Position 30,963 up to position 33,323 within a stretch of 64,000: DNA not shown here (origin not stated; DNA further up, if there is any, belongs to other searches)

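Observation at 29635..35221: Tandem CbcL-like (11-haem c + b-type membrane domain) paralogues followed by a 13-haem lipoprotein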

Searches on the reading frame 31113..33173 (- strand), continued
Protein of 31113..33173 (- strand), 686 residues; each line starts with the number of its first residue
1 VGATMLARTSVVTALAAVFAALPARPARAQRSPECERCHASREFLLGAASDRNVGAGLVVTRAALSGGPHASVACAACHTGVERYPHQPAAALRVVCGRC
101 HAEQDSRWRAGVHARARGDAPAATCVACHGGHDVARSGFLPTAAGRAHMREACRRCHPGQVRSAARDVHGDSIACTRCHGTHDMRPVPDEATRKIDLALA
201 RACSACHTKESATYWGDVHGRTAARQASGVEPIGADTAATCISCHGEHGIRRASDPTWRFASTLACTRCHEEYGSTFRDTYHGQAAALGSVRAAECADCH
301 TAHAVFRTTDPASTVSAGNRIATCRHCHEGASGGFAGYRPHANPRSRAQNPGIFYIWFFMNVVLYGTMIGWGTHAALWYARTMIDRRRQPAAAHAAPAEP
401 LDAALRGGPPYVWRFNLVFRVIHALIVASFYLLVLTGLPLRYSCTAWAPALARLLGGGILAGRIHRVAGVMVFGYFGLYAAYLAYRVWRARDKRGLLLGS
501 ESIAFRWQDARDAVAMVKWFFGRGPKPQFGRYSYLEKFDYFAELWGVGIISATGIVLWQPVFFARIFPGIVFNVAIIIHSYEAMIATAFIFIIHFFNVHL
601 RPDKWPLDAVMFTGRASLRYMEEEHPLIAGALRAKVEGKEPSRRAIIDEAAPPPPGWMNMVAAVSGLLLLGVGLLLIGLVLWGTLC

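Call 34: fold_search(model_id=the predicted structure, library=pdb)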
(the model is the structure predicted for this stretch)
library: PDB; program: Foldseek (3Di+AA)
matches with E <= 10: 45; with E <= 0.001: 0
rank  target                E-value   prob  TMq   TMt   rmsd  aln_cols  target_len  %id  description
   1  1kqf_C                1.2e-03  1.00  0.27  0.76   3.7       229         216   17  FORMATE DEHYDROGENASE N FROM E. COLI (released 2002-03-15)
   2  4djn_A                1.2e+00  0.21  0.11  0.20  15.6       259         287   15  Crystal structure of a ribonucleotide reductase M2 B (RNRR2) from Homo sapiens at 2.20 A resolution (released 2012-05-09)
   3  1w68                  1.3e+00  0.14  0.10  0.20  21.2       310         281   13  Crystal Structure of Mouse Ribonucleotide Reductase Subunit R2 under Oxidizing Conditions. A Fully Occupied Dinuclear Ir (released 2004-08-26)
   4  6iv0_E                1.5e+00  0.12  0.08  0.18  24.7       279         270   12  Crystal structure of a bacterial Bestrophin homolog from Klebsiella pneumoniae with a mutation I180A (released 2019-11-13)
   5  8b4o_A                2.3e+00  0.21  0.17  0.23  11.2       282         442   15  Cryo-EM structure of cytochrome bd oxidase from C. glutamicum (released 2022-12-28)
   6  8ucd_C                2.4e+00  0.30  0.12  0.29   8.9       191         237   12  Cryo-EM structure of human STEAP1 in complex with AMG 509 Fab (released 2023-11-22)
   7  6ivq_E                2.5e+00  0.10  0.08  0.18  24.7       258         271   12  Crystal structure of a membrane protein S19A (released 2019-11-06)
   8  3rnb_A                2.5e+00  0.08  0.08  0.10  20.2       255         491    9  Structure of the Toluene/o-Xylene Monooxygenase Hydroxylase T201S/F176W Double Mutant (released 2011-08-17)
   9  6ivk_E                2.7e+00  0.10  0.08  0.18  25.2       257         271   12  Crystal structure of a membrane protein G175A (released 2019-11-06)
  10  5tdt_A                3.0e+00  0.06  0.08  0.11  21.9       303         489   10  Oxygenated toluene intermediate in toluene 4-monooxygenase (T4moHD) after reaction in the crystal (released 2017-03-22)
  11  4djn_B                3.5e+00  0.11  0.10  0.20  17.5       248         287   14  Crystal structure of a ribonucleotide reductase M2 B (RNRR2) from Homo sapiens at 2.20 A resolution (released 2012-05-09)
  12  8qah_B                3.8e+00  0.03  0.09  0.13  25.7       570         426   10  X-ray crystal structure of a de novo designed single-chain parallel coiled-coil alpha-helical barrel with 8 inner heli (released 2024-07-03)
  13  3p03_B                4.3e+00  0.02  0.06  0.08  21.8       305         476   13  Crystal structure of BetP-G153D with choline bound (released 2011-03-30)
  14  3ge8_D                4.7e+00  0.04  0.09  0.11  21.6       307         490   11  Toluene 4-monooxygenase HD T201A diferric, resting state complex (released 2009-07-28)
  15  3n1y_A                5.0e+00  0.04  0.08  0.10  20.6       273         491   10  X-ray Crystal Structure of Toluene/o-Xylene Monooxygenase Hydroxylase T201G Mutant (released 2010-10-13)
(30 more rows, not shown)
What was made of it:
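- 31113..32126 (-): Cytochrome B, six-TM membrane domain with an FdnI-like dihaem b core; ends in ...GTLC-stop. Foldseek against 1kqf_C: TM-score 0.76, rmsd 3.7 A (call 34).
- On CbcL/MtrH/MtoC inner-membrane cytochromes: Foldseek probability 1.00, TM-score 0.76 (call 34).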

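Call 38: find_related_loci(query=A1, collection=genome_contigs, flank=6000)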
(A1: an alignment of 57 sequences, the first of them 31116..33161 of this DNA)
Query A1 (682 aa) in genome_contigs; peptide patterns used: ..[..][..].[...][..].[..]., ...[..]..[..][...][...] (x = any residue, [..] = any of these).
600 stretches matched a pattern (row limit reached: there are more); 599 encode a relative of the query (tblastn E <= 1e-3); the best 80 are kept; 80 distinct loci.
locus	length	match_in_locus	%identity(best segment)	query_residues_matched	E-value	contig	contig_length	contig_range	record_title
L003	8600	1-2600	70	1-682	0e+0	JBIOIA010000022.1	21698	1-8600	MAG: Gemmatimonadales bacterium isolate GcC11-17 k141_955_length_21698_cov_34.6461, whole genome shotgun sequence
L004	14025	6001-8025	71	8-682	0e+0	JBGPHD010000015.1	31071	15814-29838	MAG: Gemmatimonadota bacterium isolate OBJ_0618_7090110_367 k141_6713296_length_31071_cov_16.8432, whole genome shotgun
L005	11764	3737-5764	60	8-682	0e+0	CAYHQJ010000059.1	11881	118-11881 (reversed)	MAG TPA_asm: uncultured Gemmatimonadales bacterium isolate ERP119705_co14_321 genome assembly, contig: NODE_7027_length_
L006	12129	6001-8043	60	5-682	0e+0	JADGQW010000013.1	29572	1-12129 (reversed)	MAG: Gemmatimonadales bacterium isolate Chersky.24_23 contig-100_205, whole genome shotgun sequence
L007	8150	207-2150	45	26-682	9e-175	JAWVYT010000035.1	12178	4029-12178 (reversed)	MAG: Longimicrobiales bacterium isolate HN14.bin.10 k141_687829_length_12178_cov_66.0245, whole genome shotgun sequence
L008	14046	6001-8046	42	5-682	1e-165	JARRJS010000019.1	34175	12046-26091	MAG: Gemmatimonadota bacterium isolate Spart_026_MAG scaffold_345, whole genome shotgun sequence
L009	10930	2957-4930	35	8-669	5e-138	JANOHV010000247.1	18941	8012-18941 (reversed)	MAG: Candidatus Rokuibacteriota bacterium isolate SOY_63_metabat_434 SOY_63_k141_4020790, whole genome shotgun sequence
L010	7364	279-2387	34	21-681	7e-131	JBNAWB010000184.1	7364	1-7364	MAG: Thermodesulfobacteriota bacterium isolate Kamch4342-D-MF-053 bin28.fa-184, whole genome shotgun sequence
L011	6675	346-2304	34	5-677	1e-126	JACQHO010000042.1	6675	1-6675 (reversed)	MAG: Nitrospirae bacterium isolate NC_groundwater_1101_Ag_S2p5_58_88 S_2p5_S6_coassembly_k141_568699, whole genome shotg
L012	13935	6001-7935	35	5-613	6e-126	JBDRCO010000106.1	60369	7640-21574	MAG: Pseudomonadota bacterium isolate MEGAHIT-group-1.187 k141_5916616, whole genome shotgun sequence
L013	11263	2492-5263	33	1-681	1e-125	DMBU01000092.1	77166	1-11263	MAG TPA_asm: Bacteroidales bacterium isolate UBA12171 contig_120, whole genome shotgun sequence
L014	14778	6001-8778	35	30-681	2e-124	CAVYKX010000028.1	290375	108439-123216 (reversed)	MAG: Candidatus Sulfomarinibacteraceae bacterium isolate MFD03804.bin.2.5 genome assembly, contig: contig_87333, whole g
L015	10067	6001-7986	35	23-681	6e-124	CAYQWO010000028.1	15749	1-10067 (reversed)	MAG TPA_asm: uncultured Syntrophaceae bacterium isolate SRP231805_co1_105 genome assembly, contig: NODE_2362_length_1574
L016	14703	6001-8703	35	30-681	5e-124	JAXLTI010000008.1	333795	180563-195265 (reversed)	MAG: bacterium isolate STL-ARS1 C1.278.fa-8, whole genome shotgun sequence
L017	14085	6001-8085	32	7-681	5e-123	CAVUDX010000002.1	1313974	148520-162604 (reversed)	MAG: uncultured Acidobacteriota bacterium isolate MFD02832.bin.2.119 genome assembly, contig: contig_2629, whole genome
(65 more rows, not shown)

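Call 47: search_protein_families(library=pfam, proteins=[L001:7431-8615:+, L002:1690-2892:+, L006:27-1190:+], max_evalue=10)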
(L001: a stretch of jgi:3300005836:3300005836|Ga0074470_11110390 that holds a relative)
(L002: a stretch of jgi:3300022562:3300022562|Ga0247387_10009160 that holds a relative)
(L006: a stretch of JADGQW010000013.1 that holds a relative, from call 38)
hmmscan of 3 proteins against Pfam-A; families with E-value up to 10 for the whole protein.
L001:7431-8615:+ (394 aa): 1 family
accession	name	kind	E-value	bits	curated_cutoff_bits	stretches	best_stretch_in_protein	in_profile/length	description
PF19483.4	DUF6019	-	0.27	11.8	23.6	1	127-153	8-34/63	Family of unknown function (DUF6019)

L002:1690-2892:+ (400 aa): 1 family
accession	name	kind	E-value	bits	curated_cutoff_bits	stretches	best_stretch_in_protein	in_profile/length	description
PF01146.22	Caveolin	-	2.8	8.4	25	1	117-153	63-99/133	Caveolin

L006:27-1190:+ (388 aa): 0 families

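Call 71: find_encoding_contigs(protein=P0075, flank=6000, max_places=1)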
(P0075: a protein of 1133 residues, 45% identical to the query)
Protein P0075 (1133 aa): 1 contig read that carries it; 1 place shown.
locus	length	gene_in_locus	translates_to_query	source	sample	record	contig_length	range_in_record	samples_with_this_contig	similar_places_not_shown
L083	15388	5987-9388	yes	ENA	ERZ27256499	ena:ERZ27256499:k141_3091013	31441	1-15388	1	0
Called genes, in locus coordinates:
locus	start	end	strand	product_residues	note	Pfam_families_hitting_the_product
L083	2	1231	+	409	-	?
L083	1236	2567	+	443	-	PF01979:Amidohydro_1, PF07969:Amidohydro_3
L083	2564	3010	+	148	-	PF01316:Arg_repressor, PF02863:Arg_repressor_C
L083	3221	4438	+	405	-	-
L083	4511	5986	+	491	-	PF00672:HAMP (faint), PF00512:HisKA, PF02518:HATPase_c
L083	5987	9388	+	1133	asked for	PF00072:Response_reg, PF00158:Sigma54_activat, PF14532:Sigma54_activ_2, PF07728:AAA_5 (weak), PF25601:AAA_lid_14, PF02954:HTH_8, PF09699:Paired_CXXCH_1 (faint), PF14522:Cytochrome_C7 (faint), +1 more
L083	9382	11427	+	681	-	PF03264:Cytochrom_NNT (faint), PF09699:Paired_CXXCH_1 (faint), PF14522:Cytochrome_C7 (faint), PF14537:Cytochrom_c3_2 (faint), PF22113:Mtrc-MtrF_II-IV_dom (faint), PF01292:Ni_hydr_CYTB (weak)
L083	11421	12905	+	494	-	PF02085:Cytochrom_CIII (faint), PF14522:Cytochrome_C7 (faint), PF14537:Cytochrom_c3_2 (faint)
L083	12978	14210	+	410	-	PF00764:Arginosuc_synth, PF20979:Arginosuc_syn_C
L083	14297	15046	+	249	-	PF01370:Epimerase, PF04321:RmlD_sub_bind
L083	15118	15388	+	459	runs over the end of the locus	PF00206:Lyase_1, PF14698:ASL_C2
